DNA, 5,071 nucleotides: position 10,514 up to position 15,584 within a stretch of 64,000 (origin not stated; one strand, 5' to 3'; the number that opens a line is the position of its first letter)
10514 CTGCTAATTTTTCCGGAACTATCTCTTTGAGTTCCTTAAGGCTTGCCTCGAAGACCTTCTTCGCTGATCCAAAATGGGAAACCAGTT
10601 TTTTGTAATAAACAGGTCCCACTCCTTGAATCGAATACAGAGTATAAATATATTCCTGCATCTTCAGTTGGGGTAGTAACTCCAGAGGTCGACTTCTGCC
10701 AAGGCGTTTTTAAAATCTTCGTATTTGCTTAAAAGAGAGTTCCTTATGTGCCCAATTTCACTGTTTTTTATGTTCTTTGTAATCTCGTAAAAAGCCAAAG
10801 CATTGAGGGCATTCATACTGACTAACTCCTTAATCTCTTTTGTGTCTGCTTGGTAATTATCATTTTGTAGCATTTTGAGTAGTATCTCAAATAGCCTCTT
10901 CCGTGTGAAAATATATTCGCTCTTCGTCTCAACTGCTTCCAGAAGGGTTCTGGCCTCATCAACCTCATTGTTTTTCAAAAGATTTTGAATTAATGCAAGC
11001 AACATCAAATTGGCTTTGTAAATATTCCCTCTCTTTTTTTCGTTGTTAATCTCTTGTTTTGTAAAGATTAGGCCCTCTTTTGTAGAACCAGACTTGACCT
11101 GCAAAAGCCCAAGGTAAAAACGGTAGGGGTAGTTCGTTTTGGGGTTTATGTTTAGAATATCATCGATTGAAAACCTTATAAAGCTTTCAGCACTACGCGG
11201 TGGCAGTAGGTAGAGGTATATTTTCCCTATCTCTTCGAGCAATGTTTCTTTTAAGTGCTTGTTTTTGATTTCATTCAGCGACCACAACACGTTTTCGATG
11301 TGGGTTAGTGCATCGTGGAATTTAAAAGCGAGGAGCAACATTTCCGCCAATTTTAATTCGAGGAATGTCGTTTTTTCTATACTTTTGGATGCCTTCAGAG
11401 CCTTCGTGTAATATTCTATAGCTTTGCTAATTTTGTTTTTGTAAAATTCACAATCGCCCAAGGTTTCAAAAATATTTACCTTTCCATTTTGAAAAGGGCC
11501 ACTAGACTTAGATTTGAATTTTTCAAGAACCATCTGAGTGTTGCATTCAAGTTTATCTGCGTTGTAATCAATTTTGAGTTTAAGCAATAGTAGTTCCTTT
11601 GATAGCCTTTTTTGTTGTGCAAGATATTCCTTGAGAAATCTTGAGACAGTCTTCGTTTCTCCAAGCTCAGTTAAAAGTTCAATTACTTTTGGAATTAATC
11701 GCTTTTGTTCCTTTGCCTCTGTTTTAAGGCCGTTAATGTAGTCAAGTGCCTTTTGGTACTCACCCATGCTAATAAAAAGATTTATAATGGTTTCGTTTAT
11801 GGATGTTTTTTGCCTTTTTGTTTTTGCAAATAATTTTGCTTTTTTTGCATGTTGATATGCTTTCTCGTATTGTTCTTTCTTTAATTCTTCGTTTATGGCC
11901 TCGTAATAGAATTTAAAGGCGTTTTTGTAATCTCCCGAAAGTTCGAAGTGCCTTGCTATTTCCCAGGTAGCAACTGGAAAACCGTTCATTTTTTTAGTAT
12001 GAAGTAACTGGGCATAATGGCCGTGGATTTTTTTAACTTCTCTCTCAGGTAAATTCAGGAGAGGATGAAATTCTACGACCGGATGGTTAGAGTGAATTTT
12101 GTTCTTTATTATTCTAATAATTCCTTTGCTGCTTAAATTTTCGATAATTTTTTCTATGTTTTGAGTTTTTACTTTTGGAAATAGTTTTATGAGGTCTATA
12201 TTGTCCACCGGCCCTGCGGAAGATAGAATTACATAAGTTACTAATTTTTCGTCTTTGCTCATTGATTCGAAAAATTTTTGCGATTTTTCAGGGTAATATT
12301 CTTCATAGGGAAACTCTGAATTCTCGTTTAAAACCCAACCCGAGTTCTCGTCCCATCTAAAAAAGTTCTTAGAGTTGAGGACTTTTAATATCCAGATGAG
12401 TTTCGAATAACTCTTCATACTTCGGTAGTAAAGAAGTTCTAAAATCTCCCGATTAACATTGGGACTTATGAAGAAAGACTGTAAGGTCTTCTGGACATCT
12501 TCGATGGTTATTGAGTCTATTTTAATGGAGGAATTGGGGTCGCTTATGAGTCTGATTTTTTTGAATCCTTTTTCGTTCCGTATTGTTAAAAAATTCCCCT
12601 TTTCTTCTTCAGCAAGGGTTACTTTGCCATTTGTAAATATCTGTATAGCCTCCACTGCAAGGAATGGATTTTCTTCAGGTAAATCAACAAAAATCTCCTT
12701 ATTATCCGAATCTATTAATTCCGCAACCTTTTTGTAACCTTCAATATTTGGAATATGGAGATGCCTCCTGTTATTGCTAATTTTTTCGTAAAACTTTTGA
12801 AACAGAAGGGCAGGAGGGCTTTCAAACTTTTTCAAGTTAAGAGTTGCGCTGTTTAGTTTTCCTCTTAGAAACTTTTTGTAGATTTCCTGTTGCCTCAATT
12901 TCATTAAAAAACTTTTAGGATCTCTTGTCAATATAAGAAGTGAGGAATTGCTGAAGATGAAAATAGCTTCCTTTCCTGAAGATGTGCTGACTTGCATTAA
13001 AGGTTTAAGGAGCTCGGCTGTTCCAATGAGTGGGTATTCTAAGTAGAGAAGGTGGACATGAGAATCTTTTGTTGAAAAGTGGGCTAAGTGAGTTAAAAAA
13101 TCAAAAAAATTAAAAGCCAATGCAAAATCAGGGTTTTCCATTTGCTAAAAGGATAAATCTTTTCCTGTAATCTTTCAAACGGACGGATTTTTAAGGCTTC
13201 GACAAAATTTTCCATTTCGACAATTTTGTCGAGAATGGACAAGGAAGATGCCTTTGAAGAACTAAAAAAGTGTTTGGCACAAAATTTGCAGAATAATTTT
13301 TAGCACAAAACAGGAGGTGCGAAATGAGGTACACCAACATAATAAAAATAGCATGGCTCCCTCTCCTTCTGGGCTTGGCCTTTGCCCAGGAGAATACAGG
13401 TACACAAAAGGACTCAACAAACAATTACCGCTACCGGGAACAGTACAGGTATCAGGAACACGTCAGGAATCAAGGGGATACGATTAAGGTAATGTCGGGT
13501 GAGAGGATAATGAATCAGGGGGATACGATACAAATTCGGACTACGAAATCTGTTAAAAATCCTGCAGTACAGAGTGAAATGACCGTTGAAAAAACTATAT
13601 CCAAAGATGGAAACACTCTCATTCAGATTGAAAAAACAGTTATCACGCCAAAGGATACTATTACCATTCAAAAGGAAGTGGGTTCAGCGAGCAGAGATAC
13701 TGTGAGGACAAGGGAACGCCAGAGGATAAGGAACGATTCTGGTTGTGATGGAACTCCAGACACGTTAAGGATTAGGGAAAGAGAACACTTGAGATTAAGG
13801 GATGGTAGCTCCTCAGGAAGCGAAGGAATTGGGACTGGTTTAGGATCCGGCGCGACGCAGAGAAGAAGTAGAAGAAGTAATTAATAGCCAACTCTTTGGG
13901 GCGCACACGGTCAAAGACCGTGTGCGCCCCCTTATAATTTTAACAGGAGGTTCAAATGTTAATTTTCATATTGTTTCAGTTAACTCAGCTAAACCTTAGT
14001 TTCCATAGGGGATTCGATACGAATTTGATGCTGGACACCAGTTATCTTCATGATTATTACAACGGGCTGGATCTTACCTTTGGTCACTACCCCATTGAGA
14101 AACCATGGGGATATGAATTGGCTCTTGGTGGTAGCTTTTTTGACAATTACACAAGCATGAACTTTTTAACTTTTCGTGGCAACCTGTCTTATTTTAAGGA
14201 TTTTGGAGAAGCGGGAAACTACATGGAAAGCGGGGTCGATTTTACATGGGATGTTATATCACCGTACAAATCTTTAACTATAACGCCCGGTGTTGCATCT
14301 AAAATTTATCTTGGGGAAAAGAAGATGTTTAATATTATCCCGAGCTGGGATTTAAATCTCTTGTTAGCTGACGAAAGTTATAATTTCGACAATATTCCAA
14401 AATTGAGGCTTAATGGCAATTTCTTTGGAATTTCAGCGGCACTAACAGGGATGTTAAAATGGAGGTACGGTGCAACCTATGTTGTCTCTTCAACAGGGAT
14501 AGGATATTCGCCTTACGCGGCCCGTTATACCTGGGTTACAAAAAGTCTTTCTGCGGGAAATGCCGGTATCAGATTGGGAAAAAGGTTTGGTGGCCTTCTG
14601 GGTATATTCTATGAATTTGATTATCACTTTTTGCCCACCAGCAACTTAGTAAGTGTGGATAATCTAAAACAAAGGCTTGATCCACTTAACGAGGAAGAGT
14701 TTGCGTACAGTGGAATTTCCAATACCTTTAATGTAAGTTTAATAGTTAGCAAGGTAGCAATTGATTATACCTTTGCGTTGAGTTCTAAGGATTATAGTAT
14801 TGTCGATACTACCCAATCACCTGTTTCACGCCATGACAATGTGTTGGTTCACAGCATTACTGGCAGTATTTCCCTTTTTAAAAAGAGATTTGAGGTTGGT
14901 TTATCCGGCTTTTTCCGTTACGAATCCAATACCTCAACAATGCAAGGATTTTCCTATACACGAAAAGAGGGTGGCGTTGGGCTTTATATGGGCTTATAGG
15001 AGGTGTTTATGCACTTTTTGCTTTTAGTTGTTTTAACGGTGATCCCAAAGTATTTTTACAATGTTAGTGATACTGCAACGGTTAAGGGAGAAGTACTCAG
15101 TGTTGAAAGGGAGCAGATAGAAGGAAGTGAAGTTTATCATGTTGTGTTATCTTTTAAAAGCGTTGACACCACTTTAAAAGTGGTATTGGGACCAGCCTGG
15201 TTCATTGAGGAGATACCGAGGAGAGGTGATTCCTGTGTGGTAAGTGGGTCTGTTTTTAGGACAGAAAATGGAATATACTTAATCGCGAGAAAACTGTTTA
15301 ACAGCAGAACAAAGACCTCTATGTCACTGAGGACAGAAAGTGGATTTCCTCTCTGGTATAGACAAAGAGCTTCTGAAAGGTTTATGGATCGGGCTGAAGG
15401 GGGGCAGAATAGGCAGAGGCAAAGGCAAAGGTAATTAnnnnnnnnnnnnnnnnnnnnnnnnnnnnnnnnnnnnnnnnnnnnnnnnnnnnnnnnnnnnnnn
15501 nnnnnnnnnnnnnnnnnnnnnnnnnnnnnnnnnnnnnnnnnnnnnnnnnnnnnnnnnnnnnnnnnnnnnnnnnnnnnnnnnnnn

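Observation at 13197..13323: Second sigma-54 promoter with a related ACAA-TT-TTGT palindrome, indicating a shared regulon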

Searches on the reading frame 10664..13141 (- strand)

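Call 7: search_protein_families(library=pfam, proteins=[window:10664-13141:-], max_evalue=0.01)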
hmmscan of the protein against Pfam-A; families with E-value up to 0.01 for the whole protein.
window:10664-13141:- (825 aa): 5 families
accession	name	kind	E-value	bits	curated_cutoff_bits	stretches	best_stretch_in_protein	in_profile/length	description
PF13424.12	TPR_12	-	2.4e-07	31.3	30.1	0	544-586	34-76/77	Tetratricopeptide repeat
PF00515.34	TPR_1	-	0.00012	22.2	27.8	1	561-583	7-29/34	Tetratricopeptide repeat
PF07719.23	TPR_2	-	0.00098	19.5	27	0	559-584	5-30/34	Tetratricopeptide repeat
PF13428.12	TPR_14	-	0.0011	19.9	23.5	0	714-737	4-27/44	Tetratricopeptide repeat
PF13432.12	TPR_16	-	0.0065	17.3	32.7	0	715-737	1-23/65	Tetratricopeptide repeat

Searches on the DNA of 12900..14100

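Call 75: search_rna_families(source=window, start=12900, end=14100, threshold=evalue, max_evalue=1)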
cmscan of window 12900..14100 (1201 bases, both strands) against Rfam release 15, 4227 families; matches with E-value up to 1: 0.
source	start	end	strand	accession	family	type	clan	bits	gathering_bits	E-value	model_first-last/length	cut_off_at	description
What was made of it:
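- Tried and rejected: Rfam on 12900-14100: no match (call 75).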

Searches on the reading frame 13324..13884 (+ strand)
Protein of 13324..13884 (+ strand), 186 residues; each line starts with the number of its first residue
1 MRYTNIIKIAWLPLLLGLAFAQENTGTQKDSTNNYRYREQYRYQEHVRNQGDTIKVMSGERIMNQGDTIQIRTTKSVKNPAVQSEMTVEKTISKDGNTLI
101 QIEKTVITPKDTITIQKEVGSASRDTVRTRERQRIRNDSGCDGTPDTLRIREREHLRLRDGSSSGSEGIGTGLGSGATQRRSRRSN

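Call 7: search_protein_families(library=pfam, proteins=[window:13324-13884:+], max_evalue=0.01)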
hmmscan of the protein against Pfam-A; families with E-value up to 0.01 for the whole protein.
window:13324-13884:+ (186 aa): 0 families

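Call 52: search_protein_families(library=ncbifam, proteins=[window:13324-13884:+], max_evalue=0.1)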
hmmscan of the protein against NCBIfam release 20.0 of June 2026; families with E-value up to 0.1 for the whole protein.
window:13324-13884:+ (186 aa): 1 family
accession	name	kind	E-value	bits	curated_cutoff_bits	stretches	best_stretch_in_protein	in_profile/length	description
NF011060.0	PRK14491.1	equivalog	0.049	12.1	532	1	42-99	276-334/598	bifunctional molybdopterin-guanine dinucleotide biosynthesis adaptor protein MobB/molybdopterin molybdotransferase MoeA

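Call 53: search_protein_families(library=pfam, proteins=[window:13324-13884:+], max_evalue=10)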
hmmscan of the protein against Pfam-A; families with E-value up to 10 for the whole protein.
window:13324-13884:+ (186 aa): 1 family
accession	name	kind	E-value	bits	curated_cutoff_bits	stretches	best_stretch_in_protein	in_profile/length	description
PF04319.19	NifZ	-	0.033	14.3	27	1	34-72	3-41/73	NifZ domain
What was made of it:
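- On ZraPSR system: p186, p347 and p143 have no LTXXQ hit (calls 7, 53).
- Closest known: ZraPSR. Different: The genes here run in one direction rather than divergently. p186 has no LTXXQ domain (calls 7, 53).
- Tried and rejected: Pfam and NCBIfam on p186 and p347 at permissive thresholds: nothing credible (calls 52, 53).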

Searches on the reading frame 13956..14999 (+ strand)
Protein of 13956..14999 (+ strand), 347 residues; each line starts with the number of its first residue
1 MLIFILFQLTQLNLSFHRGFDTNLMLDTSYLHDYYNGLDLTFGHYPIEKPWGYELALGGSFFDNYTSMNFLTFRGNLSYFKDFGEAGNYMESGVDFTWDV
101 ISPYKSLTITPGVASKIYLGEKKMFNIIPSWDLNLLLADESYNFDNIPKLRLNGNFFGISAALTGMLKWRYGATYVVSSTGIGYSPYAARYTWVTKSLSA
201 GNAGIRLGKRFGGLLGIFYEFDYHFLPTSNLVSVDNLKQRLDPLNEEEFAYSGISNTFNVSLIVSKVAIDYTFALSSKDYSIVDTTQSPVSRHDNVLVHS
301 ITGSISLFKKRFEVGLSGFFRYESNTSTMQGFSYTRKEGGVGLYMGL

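Call 7: search_protein_families(library=pfam, proteins=[window:13956-14999:+], max_evalue=0.01)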
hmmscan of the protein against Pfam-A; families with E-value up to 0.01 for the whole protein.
window:13956-14999:+ (347 aa): 0 families

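Call 52: search_protein_families(library=ncbifam, proteins=[window:13956-14999:+], max_evalue=0.1)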
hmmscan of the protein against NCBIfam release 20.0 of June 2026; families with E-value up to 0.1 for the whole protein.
window:13956-14999:+ (347 aa): 0 families

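Call 53: search_protein_families(library=pfam, proteins=[window:13956-14999:+], max_evalue=10)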
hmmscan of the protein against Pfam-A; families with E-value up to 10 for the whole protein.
window:13956-14999:+ (347 aa): 0 families

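Call 66: find_homologous_proteins(query=window:13956-14999:+, max_evalue=0.00001)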
Query window:13956-14999:+ (347 aa): 4 proteins with E <= 0.00001 among 2342 candidates.
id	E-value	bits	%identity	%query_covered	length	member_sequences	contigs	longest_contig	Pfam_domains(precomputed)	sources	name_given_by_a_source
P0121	5.6e-213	725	93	100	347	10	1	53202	-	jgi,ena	-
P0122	4.5e-206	702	90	100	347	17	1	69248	-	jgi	-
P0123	1.6e-125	437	55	100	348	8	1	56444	-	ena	-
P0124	1.8e-125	437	56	100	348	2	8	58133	-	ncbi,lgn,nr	ncbi:MAG: hypothetical protein QMD82_03635 [bacterium]|nr:hypothetical protein [bacterium]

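Call 74: predict_structure(alignment_id=A2)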
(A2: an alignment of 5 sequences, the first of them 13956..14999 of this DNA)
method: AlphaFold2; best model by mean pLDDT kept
length: 347 residues; sequences in the alignment: 5
mean_pLDDT: 31.4   pTM: 0.25
mean pLDDT of the five models: 31.4, 27.6, 27.6, 26.7, 24.4
residues with pLDDT >= 90: 0; 70-90: 0; 50-70: 7; < 50: 340
segments of 3 or more residues with pLDDT < 50: 1-75, 84-95, 97-347
pLDDT, mean of each block of 10 residues (from residue 1): 34 22 25 32 35 41 37 49 45 48 40 39 32 30 25 22 27 28 27 28 27 28 27 29 26 21 24 25 29 29 33 36 36 31 30
secondary structure, 60 per line:
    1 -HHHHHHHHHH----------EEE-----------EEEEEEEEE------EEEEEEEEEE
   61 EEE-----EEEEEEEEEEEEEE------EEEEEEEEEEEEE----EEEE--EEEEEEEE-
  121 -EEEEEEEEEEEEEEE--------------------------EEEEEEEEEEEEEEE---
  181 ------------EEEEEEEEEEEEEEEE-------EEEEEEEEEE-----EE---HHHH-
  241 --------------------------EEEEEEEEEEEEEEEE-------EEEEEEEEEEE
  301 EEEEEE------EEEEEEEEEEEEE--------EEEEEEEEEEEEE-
elements in order: H2-11 E22-24 E36-44 E51-63 E69-82 E89-101 E106-109 E112-119 E122-136 E163-177 E193-208 E216-225 H236-239 E267-282 E290-306 E313-325 E334-346
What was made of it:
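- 13956..14999 (+): p347: a conserved hypothetical protein predicted to be all-beta. An outer-membrane barrel is possible but not shown. The AlphaFold model is unusable (pLDDT 31, call 74).
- The signal and the function of the products are guesses. p186 and p347 have no family, and the p347 model failed (call 74).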

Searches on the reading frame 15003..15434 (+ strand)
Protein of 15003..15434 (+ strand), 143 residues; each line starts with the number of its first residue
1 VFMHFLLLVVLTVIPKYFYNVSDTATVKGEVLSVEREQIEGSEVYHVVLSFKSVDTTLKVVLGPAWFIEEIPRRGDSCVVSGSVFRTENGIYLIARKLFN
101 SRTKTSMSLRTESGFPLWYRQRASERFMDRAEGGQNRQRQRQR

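Call 7: search_protein_families(library=pfam, proteins=[window:15003-15434:+], max_evalue=0.01)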
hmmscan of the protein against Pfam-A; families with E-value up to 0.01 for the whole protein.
window:15003-15434:+ (143 aa): 1 family
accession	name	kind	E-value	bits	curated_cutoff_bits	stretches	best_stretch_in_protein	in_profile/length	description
PF01336.31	tRNA_anti-codon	-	0.0041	17.5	27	1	26-98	2-72/75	OB-fold nucleic acid binding domain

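Call 52: search_protein_families(library=ncbifam, proteins=[window:15003-15434:+], max_evalue=0.1)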
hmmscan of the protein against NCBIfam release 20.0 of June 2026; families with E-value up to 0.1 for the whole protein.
window:15003-15434:+ (143 aa): 1 family
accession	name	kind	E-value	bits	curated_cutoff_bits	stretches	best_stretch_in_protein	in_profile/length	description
NF008168.0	PRK10917.2-2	equivalog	0.054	11.7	718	1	22-110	161-247/795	ATP-dependent DNA helicase RecG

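Call 53: search_protein_families(library=pfam, proteins=[window:15003-15434:+], max_evalue=10)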
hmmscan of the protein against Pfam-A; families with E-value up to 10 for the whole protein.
window:15003-15434:+ (143 aa): 3 families
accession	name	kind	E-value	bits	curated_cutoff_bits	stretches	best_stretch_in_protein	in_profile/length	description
PF01336.31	tRNA_anti-codon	-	0.0041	17.5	27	1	26-98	2-72/75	OB-fold nucleic acid binding domain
PF07877.16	DUF1661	-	0.026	14.7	25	1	95-105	2-12/31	Protein of unknown function (DUF1661)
PF23624.1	ORF68_C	-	0.13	12.9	27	1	13-54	53-95/121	ORF68-like, C-terminal domain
